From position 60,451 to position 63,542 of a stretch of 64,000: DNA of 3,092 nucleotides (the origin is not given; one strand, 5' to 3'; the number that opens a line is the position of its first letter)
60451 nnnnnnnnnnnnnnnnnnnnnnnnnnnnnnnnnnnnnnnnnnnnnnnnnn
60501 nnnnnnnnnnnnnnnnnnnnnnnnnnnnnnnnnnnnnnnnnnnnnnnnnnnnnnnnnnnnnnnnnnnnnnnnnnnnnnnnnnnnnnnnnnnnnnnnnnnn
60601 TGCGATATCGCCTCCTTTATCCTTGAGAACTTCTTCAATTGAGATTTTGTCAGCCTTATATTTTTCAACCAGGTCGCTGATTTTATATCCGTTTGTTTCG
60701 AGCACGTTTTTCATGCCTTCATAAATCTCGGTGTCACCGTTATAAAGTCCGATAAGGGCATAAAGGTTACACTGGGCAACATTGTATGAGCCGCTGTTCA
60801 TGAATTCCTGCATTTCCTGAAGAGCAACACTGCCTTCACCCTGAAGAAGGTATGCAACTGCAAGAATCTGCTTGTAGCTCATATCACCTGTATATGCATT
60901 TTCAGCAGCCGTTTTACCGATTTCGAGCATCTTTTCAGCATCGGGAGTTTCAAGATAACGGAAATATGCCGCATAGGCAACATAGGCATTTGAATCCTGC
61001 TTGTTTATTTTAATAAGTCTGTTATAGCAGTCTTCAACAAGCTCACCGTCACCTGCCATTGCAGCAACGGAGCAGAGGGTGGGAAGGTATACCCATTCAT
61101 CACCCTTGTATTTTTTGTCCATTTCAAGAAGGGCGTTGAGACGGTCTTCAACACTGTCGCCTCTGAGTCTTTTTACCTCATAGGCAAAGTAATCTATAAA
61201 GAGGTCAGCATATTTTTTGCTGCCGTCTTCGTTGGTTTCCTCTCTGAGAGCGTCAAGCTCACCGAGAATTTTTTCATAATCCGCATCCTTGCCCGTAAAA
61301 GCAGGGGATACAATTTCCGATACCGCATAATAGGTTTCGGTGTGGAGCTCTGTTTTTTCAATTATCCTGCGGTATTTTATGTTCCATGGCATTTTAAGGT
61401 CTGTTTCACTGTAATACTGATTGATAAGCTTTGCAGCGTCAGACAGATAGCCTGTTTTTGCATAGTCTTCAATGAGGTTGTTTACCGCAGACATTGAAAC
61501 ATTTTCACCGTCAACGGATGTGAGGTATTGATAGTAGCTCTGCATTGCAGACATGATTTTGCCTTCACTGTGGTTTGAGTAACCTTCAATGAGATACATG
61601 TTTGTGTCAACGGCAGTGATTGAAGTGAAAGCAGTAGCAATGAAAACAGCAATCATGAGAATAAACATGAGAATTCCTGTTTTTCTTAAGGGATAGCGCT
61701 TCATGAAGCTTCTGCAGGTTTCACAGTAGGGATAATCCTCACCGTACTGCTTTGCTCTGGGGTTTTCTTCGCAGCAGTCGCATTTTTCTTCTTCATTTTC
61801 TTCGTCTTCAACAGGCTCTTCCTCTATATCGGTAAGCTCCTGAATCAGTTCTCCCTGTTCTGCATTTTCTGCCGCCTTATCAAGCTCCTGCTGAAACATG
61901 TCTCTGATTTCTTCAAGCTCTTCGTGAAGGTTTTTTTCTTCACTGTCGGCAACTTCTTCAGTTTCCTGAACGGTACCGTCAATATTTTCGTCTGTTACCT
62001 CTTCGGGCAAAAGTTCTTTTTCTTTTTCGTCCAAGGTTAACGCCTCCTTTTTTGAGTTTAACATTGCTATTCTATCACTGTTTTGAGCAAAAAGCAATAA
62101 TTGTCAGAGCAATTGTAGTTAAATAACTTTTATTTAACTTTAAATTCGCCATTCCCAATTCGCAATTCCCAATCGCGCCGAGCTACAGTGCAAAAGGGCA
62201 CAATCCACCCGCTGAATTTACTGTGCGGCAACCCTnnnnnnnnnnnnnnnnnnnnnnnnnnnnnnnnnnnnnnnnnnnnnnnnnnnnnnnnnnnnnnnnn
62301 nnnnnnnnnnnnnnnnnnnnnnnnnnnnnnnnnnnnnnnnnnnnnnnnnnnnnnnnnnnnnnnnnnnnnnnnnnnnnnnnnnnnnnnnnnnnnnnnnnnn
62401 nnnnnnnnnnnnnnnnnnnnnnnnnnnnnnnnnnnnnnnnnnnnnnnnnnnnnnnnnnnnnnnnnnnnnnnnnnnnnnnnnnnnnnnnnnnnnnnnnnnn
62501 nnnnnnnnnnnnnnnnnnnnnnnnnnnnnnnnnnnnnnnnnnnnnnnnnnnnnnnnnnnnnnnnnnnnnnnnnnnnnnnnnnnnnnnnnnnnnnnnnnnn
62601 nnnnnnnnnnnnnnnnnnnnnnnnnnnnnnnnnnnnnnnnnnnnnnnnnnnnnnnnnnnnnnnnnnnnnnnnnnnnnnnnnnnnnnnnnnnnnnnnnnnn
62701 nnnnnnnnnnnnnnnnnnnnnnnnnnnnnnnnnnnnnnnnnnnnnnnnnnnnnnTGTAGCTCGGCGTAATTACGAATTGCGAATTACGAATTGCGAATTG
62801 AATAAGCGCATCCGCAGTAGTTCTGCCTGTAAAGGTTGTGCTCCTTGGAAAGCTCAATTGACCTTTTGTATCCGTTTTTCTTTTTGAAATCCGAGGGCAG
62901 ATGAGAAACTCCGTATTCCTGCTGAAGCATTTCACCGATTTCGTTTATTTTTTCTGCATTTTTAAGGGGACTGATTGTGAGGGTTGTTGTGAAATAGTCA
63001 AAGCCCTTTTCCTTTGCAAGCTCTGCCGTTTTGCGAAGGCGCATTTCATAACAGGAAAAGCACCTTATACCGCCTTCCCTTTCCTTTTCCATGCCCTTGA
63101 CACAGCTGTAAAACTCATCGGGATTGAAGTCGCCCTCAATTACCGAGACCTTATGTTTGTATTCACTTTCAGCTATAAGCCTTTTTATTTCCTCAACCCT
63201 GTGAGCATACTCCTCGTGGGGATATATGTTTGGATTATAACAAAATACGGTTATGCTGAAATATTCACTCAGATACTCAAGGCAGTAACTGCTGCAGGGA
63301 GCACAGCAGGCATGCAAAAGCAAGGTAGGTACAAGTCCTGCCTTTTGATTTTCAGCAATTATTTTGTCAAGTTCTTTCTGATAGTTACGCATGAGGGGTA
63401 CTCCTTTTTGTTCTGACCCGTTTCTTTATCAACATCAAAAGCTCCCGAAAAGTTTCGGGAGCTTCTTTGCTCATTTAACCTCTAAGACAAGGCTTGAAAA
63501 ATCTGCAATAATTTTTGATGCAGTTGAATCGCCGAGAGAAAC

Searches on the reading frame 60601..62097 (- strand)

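Call 10: search_protein_families(library=pfam, proteins=[window:60601-62097:-], max_evalue=0.01)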
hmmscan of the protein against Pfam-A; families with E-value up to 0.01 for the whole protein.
window:60601-62097:- (499 aa): 0 families

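Call 105: search_protein_families(library=pfam, proteins=[window:60601-62097:-], max_evalue=1)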
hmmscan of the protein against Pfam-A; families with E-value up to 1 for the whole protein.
window:60601-62097:- (499 aa): 3 families
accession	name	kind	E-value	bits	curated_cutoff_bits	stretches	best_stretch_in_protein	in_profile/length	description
PF20431.4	E_motif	-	0.054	14.2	27.3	0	351-376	4-29/63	E motif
PF07314.17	Lit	-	0.22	12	24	1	142-206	7-71/176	Lipoprotein intramolecular transacylase Lit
PF13428.12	TPR_14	-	0.41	11.9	23.5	0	343-377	9-43/44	Tetratricopeptide repeat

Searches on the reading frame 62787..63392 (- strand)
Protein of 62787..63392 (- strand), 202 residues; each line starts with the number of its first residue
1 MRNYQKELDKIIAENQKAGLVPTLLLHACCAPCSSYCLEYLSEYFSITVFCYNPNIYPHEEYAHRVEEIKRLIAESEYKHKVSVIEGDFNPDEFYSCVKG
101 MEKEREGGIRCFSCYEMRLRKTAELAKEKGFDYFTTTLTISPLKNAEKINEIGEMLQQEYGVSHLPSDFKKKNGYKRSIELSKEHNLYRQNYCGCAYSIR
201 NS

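Call 105: search_protein_families(library=pfam, proteins=[window:62787-63392:-], max_evalue=1)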
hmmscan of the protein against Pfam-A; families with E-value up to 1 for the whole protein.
window:62787-63392:- (202 aa): 3 families
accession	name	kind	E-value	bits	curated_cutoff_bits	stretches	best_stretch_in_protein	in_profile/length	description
PF02677.20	QueH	-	5.2e-71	238.8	23.5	1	24-200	1-174/175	Epoxyqueuosine reductase QueH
PF04055.27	Radical_SAM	-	0.032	14.8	29.5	1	49-139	12-110/166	Radical SAM superfamily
PF18769.7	APOBEC1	-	0.089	13.4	27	1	24-65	44-85/101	APOBEC1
